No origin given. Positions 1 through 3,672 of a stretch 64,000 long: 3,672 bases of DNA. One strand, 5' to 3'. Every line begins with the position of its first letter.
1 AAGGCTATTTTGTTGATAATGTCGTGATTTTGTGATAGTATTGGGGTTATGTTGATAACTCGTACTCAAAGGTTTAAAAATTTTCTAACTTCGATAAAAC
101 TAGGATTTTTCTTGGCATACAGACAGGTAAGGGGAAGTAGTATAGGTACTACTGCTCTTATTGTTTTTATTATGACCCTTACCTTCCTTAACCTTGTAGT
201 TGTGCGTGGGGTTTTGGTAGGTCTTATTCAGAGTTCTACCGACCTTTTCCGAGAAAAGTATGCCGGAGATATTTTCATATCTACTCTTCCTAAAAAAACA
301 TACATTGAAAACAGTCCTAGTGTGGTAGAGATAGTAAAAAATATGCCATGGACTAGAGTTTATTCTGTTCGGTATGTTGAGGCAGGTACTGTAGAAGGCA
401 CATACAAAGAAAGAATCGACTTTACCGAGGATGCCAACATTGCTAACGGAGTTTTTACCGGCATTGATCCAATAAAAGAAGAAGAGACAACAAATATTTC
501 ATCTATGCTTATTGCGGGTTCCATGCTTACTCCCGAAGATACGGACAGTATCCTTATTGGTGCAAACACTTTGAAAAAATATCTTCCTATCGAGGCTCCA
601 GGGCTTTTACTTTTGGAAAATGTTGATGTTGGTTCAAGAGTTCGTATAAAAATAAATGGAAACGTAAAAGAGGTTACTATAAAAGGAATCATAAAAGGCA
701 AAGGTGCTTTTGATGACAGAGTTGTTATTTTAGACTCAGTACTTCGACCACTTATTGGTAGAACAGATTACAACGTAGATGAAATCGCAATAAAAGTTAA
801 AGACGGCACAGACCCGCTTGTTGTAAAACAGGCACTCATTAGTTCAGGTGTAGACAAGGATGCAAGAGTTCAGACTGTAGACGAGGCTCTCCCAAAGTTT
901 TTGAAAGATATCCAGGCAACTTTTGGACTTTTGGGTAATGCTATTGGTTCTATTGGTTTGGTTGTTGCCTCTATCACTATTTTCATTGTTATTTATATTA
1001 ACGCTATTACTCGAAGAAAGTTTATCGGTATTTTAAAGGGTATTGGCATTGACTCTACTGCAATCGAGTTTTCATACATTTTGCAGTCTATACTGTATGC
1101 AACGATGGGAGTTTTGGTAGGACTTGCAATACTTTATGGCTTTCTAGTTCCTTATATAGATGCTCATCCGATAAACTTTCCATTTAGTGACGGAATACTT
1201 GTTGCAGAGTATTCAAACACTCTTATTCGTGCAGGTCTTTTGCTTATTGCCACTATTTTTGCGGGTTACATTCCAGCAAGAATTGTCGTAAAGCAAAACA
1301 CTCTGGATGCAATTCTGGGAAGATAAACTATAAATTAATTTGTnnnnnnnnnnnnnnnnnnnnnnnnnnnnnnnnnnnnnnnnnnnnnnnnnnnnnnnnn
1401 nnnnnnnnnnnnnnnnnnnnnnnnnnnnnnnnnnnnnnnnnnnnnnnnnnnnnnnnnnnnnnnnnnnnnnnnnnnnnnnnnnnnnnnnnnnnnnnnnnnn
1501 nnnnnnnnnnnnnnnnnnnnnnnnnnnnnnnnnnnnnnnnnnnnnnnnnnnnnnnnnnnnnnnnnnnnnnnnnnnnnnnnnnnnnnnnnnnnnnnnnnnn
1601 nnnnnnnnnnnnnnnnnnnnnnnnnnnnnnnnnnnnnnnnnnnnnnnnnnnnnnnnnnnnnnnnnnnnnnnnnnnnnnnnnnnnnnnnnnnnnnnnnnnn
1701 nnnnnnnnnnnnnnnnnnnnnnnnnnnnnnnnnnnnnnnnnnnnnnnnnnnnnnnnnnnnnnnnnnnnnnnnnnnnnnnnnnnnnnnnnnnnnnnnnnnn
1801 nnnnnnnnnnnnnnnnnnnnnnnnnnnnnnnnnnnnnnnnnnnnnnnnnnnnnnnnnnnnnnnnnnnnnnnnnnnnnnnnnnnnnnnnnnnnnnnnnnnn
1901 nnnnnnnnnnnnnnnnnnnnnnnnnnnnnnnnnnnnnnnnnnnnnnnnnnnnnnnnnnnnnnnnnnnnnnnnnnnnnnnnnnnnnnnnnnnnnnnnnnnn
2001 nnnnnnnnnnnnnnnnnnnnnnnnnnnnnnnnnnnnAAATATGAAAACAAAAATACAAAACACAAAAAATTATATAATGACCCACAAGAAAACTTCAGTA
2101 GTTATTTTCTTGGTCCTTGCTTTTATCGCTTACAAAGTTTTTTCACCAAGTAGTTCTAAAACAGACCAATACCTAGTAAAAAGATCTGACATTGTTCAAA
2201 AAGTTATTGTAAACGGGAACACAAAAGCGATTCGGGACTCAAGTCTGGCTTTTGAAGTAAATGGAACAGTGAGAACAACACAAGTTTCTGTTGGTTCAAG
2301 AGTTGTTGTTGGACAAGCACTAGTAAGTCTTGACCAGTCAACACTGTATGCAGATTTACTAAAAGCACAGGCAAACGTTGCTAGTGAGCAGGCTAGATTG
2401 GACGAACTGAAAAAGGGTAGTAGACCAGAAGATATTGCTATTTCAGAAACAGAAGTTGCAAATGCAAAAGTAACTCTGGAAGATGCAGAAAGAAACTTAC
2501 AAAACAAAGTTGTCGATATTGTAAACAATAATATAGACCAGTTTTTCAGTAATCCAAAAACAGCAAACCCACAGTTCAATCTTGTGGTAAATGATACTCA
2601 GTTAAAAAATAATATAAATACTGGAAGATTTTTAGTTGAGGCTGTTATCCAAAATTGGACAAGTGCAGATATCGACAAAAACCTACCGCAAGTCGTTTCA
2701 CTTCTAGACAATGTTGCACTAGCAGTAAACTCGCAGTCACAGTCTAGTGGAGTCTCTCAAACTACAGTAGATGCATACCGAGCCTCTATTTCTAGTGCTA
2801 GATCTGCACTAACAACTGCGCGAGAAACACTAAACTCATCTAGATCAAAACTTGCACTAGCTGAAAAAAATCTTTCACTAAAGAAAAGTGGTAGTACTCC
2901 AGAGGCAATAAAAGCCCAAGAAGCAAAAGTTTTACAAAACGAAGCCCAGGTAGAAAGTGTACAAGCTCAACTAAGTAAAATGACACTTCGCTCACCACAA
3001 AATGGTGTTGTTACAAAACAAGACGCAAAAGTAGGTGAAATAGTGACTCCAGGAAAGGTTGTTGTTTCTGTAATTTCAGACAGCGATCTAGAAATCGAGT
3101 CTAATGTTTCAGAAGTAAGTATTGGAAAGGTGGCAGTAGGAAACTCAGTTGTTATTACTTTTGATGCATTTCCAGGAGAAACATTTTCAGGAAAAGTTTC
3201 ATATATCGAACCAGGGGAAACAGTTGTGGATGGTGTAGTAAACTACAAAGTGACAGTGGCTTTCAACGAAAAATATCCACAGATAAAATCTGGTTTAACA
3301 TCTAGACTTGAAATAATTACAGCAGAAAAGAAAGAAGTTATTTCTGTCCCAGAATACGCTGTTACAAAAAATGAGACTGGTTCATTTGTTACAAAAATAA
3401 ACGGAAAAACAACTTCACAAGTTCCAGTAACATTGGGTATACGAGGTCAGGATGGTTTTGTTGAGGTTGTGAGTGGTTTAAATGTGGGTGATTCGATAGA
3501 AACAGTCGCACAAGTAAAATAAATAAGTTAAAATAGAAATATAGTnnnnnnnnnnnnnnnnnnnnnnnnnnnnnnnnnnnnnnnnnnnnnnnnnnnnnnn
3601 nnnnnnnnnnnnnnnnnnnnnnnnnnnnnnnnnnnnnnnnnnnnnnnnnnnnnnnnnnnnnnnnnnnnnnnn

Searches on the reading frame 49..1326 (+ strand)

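Call 18: search_protein_families(library=pfam, proteins=[window:49-1326:+], max_evalue=0.001)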
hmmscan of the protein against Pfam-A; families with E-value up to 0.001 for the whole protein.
window:49-1326:+ (425 aa): 1 family
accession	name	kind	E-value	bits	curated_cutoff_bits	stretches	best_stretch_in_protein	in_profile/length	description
PF02687.27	FtsX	-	2.9e-10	40.7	25.5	1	298-417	2-119/120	FtsX-like permease C-terminal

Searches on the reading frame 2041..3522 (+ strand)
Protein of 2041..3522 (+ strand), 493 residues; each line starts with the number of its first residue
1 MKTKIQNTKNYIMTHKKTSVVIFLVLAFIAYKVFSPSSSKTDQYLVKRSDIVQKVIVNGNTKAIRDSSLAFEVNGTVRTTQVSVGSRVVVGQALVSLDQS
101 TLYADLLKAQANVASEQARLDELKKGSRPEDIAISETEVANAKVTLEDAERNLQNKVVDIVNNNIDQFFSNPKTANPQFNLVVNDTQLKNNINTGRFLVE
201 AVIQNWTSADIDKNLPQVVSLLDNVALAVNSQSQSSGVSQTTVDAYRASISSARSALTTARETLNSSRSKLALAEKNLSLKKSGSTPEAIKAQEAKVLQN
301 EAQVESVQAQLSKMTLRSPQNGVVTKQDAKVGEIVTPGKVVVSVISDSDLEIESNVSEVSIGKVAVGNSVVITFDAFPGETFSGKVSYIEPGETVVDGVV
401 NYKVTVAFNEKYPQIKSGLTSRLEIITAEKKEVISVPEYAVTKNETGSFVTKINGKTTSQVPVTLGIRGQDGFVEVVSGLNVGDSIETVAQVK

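Call 18: search_protein_families(library=pfam, proteins=[window:2041-3522:+], max_evalue=0.001)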
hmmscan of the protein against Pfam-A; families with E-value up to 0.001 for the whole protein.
window:2041-3522:+ (493 aa): 3 families
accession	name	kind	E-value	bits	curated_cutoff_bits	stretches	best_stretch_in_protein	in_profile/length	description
PF16576.10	HlyD_D23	-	1.4e-18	67.5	30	1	238-391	30-186/214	Barrel-sandwich domain of CusB or HlyD membrane-fusion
PF13437.12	HlyD_3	-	1.7e-14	54.9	22.2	1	315-416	1-104/106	HlyD family secretion protein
PF00529.27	CusB_dom_1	-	8.4e-05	23.2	26.5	0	228-395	12-48/89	Cation efflux system protein CusB domain 1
